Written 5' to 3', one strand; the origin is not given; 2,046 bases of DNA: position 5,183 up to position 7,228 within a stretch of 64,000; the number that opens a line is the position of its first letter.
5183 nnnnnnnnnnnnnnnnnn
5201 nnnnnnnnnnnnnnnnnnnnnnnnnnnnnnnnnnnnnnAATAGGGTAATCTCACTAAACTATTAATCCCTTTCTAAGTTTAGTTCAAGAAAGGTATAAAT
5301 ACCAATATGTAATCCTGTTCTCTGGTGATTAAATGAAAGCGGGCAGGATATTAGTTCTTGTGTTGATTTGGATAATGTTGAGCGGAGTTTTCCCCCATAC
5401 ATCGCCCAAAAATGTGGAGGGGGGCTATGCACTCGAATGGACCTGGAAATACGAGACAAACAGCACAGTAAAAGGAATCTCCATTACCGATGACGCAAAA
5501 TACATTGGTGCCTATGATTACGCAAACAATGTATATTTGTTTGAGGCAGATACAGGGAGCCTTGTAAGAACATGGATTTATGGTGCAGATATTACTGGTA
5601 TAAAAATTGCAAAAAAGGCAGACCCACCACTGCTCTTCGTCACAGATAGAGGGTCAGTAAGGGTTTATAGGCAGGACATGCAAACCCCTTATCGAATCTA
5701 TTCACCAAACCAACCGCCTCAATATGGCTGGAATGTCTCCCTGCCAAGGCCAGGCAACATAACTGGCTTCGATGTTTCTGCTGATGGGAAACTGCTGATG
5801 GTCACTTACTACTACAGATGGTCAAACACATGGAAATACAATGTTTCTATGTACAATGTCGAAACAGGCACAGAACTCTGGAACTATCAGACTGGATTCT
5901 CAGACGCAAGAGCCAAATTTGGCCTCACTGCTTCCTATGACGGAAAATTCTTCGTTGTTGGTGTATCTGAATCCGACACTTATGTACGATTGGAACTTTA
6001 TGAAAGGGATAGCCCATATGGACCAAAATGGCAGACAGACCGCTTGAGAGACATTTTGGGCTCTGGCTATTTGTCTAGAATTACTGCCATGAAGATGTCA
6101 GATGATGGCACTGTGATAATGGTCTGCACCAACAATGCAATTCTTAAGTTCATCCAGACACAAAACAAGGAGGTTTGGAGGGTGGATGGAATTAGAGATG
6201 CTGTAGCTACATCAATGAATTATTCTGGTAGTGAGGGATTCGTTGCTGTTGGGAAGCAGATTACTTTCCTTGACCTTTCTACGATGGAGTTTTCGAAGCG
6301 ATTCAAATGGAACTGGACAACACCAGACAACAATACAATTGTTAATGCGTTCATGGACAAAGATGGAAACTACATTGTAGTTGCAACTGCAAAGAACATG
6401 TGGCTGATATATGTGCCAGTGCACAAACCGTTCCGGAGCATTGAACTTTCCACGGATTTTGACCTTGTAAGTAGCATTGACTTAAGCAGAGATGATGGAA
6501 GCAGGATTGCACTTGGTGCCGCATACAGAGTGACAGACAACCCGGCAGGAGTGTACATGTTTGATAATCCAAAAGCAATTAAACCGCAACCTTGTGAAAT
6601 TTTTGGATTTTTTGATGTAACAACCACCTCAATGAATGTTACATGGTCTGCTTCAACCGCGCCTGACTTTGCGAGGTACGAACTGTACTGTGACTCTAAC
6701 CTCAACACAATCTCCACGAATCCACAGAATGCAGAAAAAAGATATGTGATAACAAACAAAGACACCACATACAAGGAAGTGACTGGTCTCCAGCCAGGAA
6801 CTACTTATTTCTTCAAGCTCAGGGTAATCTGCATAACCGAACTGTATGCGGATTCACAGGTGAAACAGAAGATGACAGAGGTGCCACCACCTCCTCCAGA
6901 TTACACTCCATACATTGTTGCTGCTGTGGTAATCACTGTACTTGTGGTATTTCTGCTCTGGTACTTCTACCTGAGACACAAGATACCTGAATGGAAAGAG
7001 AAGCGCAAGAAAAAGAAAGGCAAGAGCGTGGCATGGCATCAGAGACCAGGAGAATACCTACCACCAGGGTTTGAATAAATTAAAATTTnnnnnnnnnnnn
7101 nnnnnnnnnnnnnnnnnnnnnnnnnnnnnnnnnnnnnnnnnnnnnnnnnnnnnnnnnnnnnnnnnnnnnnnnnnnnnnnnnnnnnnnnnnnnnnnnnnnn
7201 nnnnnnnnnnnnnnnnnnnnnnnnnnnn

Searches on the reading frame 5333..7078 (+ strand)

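Call 72: search_protein_families(library=pfam, proteins=[window:5333-7078:+], max_evalue=0.00001)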
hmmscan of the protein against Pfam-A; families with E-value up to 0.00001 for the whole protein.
window:5333-7078:+ (581 aa): 3 families
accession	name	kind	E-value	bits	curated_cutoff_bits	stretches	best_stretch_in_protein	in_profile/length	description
PF13570.13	Beta-prop_ACSF4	-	6.7e-08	32.7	133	0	36-117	83-165/329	Beta-alanine-activating enzyme, beta-propeller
PF00041.27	fn3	-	1.2e-06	29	25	1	428-498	10-68/84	Fibronectin type III domain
PF12894.13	ANAPC4_WD40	-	4.4e-06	27.3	22.9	0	248-284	39-75/91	Anaphase-promoting complex subunit 4 WD40 domain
